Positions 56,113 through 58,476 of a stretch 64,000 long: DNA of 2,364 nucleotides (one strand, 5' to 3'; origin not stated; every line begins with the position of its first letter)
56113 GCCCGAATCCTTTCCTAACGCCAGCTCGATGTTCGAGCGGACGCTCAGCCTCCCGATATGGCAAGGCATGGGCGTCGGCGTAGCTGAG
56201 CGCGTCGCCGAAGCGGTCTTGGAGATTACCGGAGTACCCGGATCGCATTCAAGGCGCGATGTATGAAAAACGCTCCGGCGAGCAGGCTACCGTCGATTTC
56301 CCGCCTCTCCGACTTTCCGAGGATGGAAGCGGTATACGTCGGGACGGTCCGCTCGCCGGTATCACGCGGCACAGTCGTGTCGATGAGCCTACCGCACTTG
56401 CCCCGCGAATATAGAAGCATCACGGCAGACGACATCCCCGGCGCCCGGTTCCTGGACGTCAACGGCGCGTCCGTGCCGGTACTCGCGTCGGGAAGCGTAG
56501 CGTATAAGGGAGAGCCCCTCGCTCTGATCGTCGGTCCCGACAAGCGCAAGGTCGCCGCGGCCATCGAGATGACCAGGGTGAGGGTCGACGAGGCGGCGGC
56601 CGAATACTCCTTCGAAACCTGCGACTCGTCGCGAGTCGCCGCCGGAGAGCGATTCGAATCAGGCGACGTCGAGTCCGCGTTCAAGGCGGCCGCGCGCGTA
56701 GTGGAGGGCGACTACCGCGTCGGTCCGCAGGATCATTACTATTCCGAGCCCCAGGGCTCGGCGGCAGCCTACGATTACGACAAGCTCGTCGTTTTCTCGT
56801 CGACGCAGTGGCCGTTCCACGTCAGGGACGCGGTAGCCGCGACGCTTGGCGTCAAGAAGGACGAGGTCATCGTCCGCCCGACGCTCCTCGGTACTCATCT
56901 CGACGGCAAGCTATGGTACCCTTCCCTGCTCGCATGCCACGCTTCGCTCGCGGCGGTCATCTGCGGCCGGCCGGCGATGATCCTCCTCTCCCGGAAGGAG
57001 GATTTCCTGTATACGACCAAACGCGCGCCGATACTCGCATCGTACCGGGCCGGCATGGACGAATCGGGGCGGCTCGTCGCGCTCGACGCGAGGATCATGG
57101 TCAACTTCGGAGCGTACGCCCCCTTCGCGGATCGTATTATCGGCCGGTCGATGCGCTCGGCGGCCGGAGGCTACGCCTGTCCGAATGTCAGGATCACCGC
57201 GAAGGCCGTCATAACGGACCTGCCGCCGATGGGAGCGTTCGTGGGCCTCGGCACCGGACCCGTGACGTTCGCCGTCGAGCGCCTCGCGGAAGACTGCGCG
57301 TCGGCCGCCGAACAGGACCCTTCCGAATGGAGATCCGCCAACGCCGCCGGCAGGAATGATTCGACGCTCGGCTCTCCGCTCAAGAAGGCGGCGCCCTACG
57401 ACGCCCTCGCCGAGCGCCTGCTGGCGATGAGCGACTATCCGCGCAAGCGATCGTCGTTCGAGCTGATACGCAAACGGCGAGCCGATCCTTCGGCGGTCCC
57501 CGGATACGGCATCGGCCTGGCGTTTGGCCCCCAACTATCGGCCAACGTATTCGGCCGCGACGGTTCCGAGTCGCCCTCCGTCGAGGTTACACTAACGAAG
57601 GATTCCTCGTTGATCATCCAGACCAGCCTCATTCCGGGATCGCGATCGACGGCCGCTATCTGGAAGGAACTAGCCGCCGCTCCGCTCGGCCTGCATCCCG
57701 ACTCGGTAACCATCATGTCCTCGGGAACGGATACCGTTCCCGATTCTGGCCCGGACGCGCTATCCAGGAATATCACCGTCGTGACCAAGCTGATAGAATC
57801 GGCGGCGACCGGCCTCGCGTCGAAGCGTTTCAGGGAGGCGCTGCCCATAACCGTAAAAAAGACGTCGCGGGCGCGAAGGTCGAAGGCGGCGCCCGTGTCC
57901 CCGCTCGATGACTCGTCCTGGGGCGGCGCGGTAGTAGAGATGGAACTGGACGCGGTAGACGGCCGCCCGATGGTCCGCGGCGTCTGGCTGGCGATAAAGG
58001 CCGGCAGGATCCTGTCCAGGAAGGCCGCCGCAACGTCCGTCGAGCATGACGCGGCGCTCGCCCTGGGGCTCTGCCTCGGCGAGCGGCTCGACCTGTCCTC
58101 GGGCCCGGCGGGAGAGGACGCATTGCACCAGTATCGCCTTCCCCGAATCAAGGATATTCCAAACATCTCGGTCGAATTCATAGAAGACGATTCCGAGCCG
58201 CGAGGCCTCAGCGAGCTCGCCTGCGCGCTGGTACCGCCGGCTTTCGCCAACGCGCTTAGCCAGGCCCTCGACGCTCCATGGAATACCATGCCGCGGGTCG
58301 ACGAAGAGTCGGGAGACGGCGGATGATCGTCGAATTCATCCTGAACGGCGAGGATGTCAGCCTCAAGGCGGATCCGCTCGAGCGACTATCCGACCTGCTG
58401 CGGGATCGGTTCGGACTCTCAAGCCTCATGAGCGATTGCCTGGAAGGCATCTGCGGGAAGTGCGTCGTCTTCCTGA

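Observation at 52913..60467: Candidate novel operon: NusG paralog + sugar 4,6-dehydratase + aminotransferase fused to an XDH-like FeS/FAD redox trio and a TP-methylase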

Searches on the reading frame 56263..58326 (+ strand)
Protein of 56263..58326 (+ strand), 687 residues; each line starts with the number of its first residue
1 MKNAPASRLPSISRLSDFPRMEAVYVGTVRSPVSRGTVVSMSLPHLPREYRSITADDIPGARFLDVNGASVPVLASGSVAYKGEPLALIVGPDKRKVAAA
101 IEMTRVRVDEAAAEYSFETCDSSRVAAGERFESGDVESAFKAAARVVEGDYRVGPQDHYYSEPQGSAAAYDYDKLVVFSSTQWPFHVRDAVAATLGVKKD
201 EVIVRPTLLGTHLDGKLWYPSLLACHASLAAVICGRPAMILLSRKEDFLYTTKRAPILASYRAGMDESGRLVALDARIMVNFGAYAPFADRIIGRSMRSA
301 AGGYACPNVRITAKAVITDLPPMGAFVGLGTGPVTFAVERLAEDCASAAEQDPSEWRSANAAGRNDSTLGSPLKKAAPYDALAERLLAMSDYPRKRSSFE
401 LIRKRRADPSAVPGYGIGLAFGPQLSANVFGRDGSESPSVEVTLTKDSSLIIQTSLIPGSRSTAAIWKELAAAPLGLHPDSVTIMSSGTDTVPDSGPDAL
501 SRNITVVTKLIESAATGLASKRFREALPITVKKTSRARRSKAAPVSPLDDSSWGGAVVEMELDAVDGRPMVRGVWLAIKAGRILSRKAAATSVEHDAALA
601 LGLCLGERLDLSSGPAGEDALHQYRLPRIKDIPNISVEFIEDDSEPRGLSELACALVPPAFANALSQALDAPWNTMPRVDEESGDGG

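Call 5: search_protein_families(library=pfam, proteins=[window:56263-58326:+], max_evalue=0.01)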
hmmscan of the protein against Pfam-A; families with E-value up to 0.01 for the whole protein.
window:56263-58326:+ (687 aa): 3 families
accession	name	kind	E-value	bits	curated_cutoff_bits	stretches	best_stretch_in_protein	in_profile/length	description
PF02738.23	MoCoBD_1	-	6e-57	193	27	1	126-361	10-244/244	Molybdopterin cofactor-binding domain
PF20256.3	MoCoBD_2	-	4.4e-15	56.4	27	2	403-521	12-131/283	Molybdopterin cofactor-binding domain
PF01315.27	Ald_Xan_dh_C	-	1.9e-05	25.3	31.3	1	16-107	8-105/110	Aldehyde oxidase and xanthine dehydrogenase, a/b hammerhead domain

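Call 6: search_protein_families(library=ncbifam, proteins=[window:56263-58326:+], max_evalue=0.01)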
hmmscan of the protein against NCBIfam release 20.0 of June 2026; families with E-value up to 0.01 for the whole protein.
window:56263-58326:+ (687 aa): 13 families
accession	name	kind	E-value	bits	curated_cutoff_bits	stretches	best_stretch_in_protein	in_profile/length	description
TIGR03196.1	pucD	equivalog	2.6e-59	201.4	783.65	2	18-521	26-541/763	xanthine dehydrogenase subunit D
TIGR02965.1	xanthine_xdhB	equivalog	7.5e-49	166.6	849.5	1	30-402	37-418/758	xanthine dehydrogenase molybdopterin binding subunit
NF043082.1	XdhA_XDHase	equivalog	3.7e-47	160.9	780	2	122-527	152-550/758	xanthine dehydrogenase subunit XdhA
TIGR03311.1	Se_dep_XDH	equivalog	4.2e-46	157.4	830.45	1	23-664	190-827/848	selenium-dependent xanthine dehydrogenase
NF007426.0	PRK09970.1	equivalog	8.4e-44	149.8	916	2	107-527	140-553/761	xanthine dehydrogenase molybdenum-binding subunit XdhA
NF045668.1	pterin_aldehy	equivalog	1.3e-40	139.3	1100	1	129-670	334-887/905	molybdopterin-dependent aldehyde oxidoreductase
TIGR03194.1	4hydrxCoA_A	equivalog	2e-38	132.4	994.55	2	17-518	19-525/746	4-hydroxybenzoyl-CoA reductase subunit alpha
NF041018.1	glyceraldDH_alpha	equivalog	2.4e-38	132.1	790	1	74-521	95-542/741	glyceraldehyde dehydrogenase subunit alpha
NF041671.1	peri_hyde_PaoC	equivalog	4.7e-32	111.2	1180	2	25-365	50-391/735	aldehyde oxidoreductase molybdenum-binding subunit PaoC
TIGR02969.1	mam_aldehyde_ox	subfamily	7.9e-31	106.4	1912.3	1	123-370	707-956/1330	aldehyde oxidase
NF040766.1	CODH_aero_grp5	exception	3.5e-23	81.7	950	1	73-520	95-551/785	aerobic carbon-monoxide dehydrogenase large subunit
TIGR03313.1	Se_sel_red_Mo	hypoth_equivalog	1.4e-20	72.7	1101.9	1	107-340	335-566/951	molybdopterin-dependent oxidoreductase Mo/Fe-S-binding subunit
TIGR02416.1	CO_dehy_Mo_lg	equivalog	5.1e-11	41.5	991.15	1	143-506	170-544/770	aerobic carbon-monoxide dehydrogenase large subunit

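Call 7: find_homologous_proteins(query=window:56263-58326:+, max_evalue=1e-10)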
Query window:56263-58326:+ (687 aa): 394 proteins with E <= 1e-10 among 8000 candidates; the best 120 are listed.
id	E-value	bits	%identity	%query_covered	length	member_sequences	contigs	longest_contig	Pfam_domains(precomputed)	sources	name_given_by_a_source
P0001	0.0e+0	1510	100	100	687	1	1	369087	PF02738.24,PF20256.4,PF01315.28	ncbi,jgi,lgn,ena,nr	ncbi:MAG: hypothetical protein CVV47_05170 [Spirochaetae bacterium HGW-Spirochaetae-3]|jgi:CO/xanthi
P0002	0.0e+0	1328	88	100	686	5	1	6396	PF02738.24,PF20256.4,PF01315.28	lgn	-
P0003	0.0e+0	1315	86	100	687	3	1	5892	PF02738.24,PF20256.4,PF01315.28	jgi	-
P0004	0.0e+0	1161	75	100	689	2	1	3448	PF02738.24,PF20256.4,PF01315.28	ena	-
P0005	0.0e+0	1149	74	100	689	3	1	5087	PF02738.24,PF20256.4,PF01315.28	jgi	-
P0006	0.0e+0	1144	75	98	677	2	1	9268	PF02738.24,PF20256.4,PF01315.28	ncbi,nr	ncbi:MAG: hypothetical protein A2Y38_16360 [Spirochaetes bacterium GWB1_59_5]|nr:MAG: hypothetical p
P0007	0.0e+0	1142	74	99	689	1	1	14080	PF02738.24,PF20256.4,PF01315.28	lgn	-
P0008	0.0e+0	1140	74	99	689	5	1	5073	PF02738.24,PF20256.4,PF01315.28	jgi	-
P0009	0.0e+0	1133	74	99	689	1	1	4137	PF02738.24,PF20256.4,PF01315.28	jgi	-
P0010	0.0e+0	1131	73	100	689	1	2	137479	PF02738.24,PF20256.4,PF01315.28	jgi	-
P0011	0.0e+0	1070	71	99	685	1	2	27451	PF02738.24,PF20256.4,PF01315.28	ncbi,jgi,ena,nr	ncbi:MAG: molybdopterin-dependent oxidoreductase [Spirochaetes bacterium]|nr:molybdopterin-dependent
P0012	0.0e+0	1048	68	99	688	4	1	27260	PF02738.24,PF20256.4,PF01315.28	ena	-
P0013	0.0e+0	1047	69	99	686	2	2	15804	PF02738.24,PF20256.4,PF01315.28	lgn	-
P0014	0.0e+0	1043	69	96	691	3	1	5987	PF02738.24,PF20256.4,PF01315.28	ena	-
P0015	0.0e+0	1043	68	99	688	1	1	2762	PF02738.24,PF20256.4,PF01315.28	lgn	-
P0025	1.5e-287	974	66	97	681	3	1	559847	PF02738.24,PF20256.4,PF01315.28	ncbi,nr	ncbi:MAG TPA: xanthine dehydrogenase family protein [bacterium]|nr:xanthine dehydrogenase family pro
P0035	2.6e-232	791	52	95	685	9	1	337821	PF02738.24,PF20256.4,PF01315.28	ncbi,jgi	ncbi:MAG: xanthine dehydrogenase family protein molybdopterin-binding subunit [Clostridia bacterium]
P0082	7.8e-165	568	45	97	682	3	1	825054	PF02738.24,PF20256.4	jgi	jgi:CO/xanthine dehydrogenase Mo-binding subunit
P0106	5.6e-158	546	43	97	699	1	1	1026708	PF02738.24,PF20256.4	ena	-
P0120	3.9e-148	513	41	97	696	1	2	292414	PF02738.24,PF20256.4,PF01315.28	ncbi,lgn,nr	ncbi:MAG: xanthine dehydrogenase family protein [Spirochaetes bacterium]|nr:xanthine dehydrogenase f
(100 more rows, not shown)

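Call 9: find_encoding_contigs(protein=P0025, flank=10000, max_places=2)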
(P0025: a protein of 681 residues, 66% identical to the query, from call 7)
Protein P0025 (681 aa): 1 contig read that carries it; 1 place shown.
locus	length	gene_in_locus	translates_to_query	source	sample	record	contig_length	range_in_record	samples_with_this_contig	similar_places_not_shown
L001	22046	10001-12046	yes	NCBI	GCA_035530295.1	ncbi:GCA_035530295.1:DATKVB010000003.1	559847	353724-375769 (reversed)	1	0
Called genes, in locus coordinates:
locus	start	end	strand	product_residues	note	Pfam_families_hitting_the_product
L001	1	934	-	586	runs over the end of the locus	PF03485:Arg_tRNA_synt_N, PF00750:tRNA-synt_1d, PF05746:DALR_1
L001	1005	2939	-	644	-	PF22745:Nlig-Ia, PF01653:DNA_ligase_aden, PF03120:OB_DNA_ligase, PF14520:HHH_5 (weak), PF00533:BRCT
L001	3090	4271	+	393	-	PF07690:MFS_1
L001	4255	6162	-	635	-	PF05036:SPOR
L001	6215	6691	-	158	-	-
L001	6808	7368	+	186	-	PF02357:NusG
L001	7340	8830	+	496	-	PF01073:3Beta_HSD, PF01370:Epimerase, PF02719:Polysacc_synt_2, PF04321:RmlD_sub_bind, PF07993:NAD_binding_4 (weak), PF08659:KR (weak), PF13460:NAD_binding_10 (faint), PF16363:GDP_Man_Dehyd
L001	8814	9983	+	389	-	PF01041:DegT_DnrJ_EryC1, PF00155:Aminotran_1_2 (faint)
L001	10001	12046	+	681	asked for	PF01315:Ald_Xan_dh_C (weak), PF02738:MoCoBD_1, PF20256:MoCoBD_2 (weak)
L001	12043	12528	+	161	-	PF01799:Fer2_2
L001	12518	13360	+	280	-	PF00941:FAD_binding_5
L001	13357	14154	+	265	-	PF00590:TP_methylase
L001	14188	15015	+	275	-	PF20424:PilZN3 (weak)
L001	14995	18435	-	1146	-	PF17757:UvrB_inter, PF02559:CarD_TRCF_RID, PF00270:DEAD, PF04851:ResIII, PF00271:Helicase_C, PF03461:TRCF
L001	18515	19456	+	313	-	-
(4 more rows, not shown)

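Call 10: find_encoding_contigs(protein=P0035, flank=10000, max_places=2)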
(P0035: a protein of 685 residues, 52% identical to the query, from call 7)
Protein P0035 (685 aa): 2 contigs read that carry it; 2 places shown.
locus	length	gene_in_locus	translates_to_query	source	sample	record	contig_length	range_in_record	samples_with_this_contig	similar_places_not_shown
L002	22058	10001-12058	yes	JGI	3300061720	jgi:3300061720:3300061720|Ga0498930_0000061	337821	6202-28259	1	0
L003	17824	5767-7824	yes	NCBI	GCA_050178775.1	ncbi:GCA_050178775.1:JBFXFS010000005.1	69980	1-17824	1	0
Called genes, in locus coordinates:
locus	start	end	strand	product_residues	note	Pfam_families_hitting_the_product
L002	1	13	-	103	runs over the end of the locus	PF00829:Ribosomal_L21p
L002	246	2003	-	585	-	PF03485:Arg_tRNA_synt_N, PF00750:tRNA-synt_1d, PF05746:DALR_1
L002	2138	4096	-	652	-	PF22745:Nlig-Ia (weak), PF01653:DNA_ligase_aden, PF03120:OB_DNA_ligase, PF14520:HHH_5 (weak), PF00533:BRCT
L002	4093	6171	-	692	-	-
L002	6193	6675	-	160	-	-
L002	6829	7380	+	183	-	PF02357:NusG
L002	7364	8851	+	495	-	PF00106:adh_short (faint), PF01073:3Beta_HSD, PF01370:Epimerase, PF02719:Polysacc_synt_2, PF04321:RmlD_sub_bind, PF07993:NAD_binding_4 (weak), PF08659:KR (weak), PF16363:GDP_Man_Dehyd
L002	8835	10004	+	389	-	PF01041:DegT_DnrJ_EryC1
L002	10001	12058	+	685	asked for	PF01315:Ald_Xan_dh_C (faint), PF02738:MoCoBD_1, PF20256:MoCoBD_2 (weak)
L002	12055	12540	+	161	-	PF00111:Fer2 (weak), PF01799:Fer2_2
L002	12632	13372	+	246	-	PF00941:FAD_binding_5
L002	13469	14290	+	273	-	PF20424:PilZN3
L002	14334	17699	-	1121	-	PF17757:UvrB_inter, PF02559:CarD_TRCF_RID, PF00270:DEAD, PF04851:ResIII (weak), PF00271:Helicase_C, PF03461:TRCF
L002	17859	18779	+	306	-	-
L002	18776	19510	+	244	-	PF27476:TP_0454_C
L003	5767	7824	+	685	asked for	PF01315:Ald_Xan_dh_C (faint), PF02738:MoCoBD_1, PF20256:MoCoBD_2 (weak)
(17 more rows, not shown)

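Call 11: find_encoding_contigs(protein=P0106, flank=10000, max_places=1)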
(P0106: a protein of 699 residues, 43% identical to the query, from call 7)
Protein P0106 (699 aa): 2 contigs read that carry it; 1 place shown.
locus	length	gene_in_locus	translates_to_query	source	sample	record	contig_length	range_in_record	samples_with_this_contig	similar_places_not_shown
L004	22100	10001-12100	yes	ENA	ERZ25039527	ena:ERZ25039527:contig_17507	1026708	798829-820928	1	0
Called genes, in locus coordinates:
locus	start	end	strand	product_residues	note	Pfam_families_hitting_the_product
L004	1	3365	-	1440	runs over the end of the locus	PF27414:TP_0324_N, PF04357:TamB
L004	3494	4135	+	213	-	PF02223:Thymidylate_kin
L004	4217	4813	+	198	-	-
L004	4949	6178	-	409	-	PF05036:SPOR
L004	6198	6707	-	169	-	-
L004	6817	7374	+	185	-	PF02357:NusG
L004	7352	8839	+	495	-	PF13727:CoA_binding_3, PF01073:3Beta_HSD, PF01370:Epimerase, PF02719:Polysacc_synt_2, PF04321:RmlD_sub_bind, PF07993:NAD_binding_4 (weak), PF08659:KR, PF16363:GDP_Man_Dehyd, +1 more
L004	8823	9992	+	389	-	PF01041:DegT_DnrJ_EryC1, PF00155:Aminotran_1_2 (weak)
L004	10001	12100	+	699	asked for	PF02738:MoCoBD_1, PF20256:MoCoBD_2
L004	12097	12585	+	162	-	PF00111:Fer2 (weak), PF13085:Fer2_3 (faint), PF01799:Fer2_2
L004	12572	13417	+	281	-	PF00941:FAD_binding_5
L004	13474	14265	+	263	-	PF00590:TP_methylase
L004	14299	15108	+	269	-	PF20424:PilZN3 (weak)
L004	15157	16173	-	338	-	PF02547:Queuosine_synth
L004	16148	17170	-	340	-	PF05496:RuvB_N, PF00004:AAA, PF07728:AAA_5 (weak), PF17864:AAA_lid_4, PF05491:WHD_RuvB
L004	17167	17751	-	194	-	PF01330:RuvA_N, PF21176:RecR_HhH (faint), PF00633:HHH (faint), PF14520:HHH_5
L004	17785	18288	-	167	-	PF02075:RuvC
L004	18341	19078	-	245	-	PF20772:TACO1_YebC_N, PF01709:Transcrip_reg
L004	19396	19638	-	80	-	-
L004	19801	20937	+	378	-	PF03102:NeuB, PF08666:SAF (weak)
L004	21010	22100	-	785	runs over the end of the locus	PF00488:MutS_V, PF01713:Smr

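Call 12: find_encoding_contigs(protein=P0120, flank=10000, max_places=1)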
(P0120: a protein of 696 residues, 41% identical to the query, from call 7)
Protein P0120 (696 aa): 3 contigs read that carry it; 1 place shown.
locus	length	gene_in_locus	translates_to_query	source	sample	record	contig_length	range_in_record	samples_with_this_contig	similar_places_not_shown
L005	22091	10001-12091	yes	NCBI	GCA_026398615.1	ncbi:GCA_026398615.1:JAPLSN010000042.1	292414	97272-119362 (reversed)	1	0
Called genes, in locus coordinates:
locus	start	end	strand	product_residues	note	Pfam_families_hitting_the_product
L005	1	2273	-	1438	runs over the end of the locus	PF27414:TP_0324_N (weak), PF04357:TamB (weak)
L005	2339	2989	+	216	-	PF02223:Thymidylate_kin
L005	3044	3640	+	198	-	-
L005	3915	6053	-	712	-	-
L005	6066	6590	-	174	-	-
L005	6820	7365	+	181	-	PF02357:NusG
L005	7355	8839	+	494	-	PF01073:3Beta_HSD, PF01370:Epimerase, PF02719:Polysacc_synt_2, PF04321:RmlD_sub_bind, PF07993:NAD_binding_4, PF08659:KR (weak), PF16363:GDP_Man_Dehyd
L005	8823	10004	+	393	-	PF01041:DegT_DnrJ_EryC1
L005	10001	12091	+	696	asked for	PF01315:Ald_Xan_dh_C (weak), PF02738:MoCoBD_1, PF20256:MoCoBD_2 (weak)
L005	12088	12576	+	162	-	PF01799:Fer2_2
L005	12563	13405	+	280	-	PF00941:FAD_binding_5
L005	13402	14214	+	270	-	PF00590:TP_methylase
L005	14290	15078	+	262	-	PF20424:PilZN3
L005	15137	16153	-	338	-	PF02547:Queuosine_synth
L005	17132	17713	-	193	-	PF01330:RuvA_N, PF14520:HHH_5, PF21176:RecR_HhH (faint), PF00633:HHH (faint)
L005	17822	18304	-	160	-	PF02075:RuvC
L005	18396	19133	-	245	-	PF20772:TACO1_YebC_N, PF01709:Transcrip_reg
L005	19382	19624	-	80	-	-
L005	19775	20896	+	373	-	PF03102:NeuB, PF08666:SAF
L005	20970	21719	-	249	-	-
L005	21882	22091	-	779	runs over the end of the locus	PF00488:MutS_V, PF20297:MSSS (weak), PF01713:Smr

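Call 13: find_encoding_contigs(protein=P0082, flank=10000, max_places=1)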
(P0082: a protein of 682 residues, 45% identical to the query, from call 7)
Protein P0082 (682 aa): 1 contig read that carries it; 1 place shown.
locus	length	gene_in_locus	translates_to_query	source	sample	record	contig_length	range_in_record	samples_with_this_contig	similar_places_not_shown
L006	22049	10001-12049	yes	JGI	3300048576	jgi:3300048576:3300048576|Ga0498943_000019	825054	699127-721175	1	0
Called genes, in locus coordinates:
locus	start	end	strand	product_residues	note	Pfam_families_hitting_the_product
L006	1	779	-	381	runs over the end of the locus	PF00465:Fe-ADH, PF13685:Fe-ADH_2, PF25137:ADH_Fe_C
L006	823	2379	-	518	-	PF04055:Radical_SAM (weak)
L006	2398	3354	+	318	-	PF00849:PseudoU_synth_2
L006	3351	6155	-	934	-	PF05036:SPOR (faint)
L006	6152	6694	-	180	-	-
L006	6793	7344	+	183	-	PF02357:NusG, PF00467:KOW (faint)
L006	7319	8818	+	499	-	PF13727:CoA_binding_3, PF01073:3Beta_HSD, PF01370:Epimerase, PF02719:Polysacc_synt_2, PF04321:RmlD_sub_bind, PF07993:NAD_binding_4 (weak), PF08659:KR (weak), PF16363:GDP_Man_Dehyd, +1 more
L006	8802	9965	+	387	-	PF01041:DegT_DnrJ_EryC1, PF00155:Aminotran_1_2 (weak)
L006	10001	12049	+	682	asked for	PF02738:MoCoBD_1, PF20256:MoCoBD_2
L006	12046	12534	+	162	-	PF01799:Fer2_2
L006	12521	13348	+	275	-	PF00941:FAD_binding_5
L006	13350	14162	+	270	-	PF00590:TP_methylase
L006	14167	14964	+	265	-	PF20424:PilZN3 (weak)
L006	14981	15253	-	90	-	-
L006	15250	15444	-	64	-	-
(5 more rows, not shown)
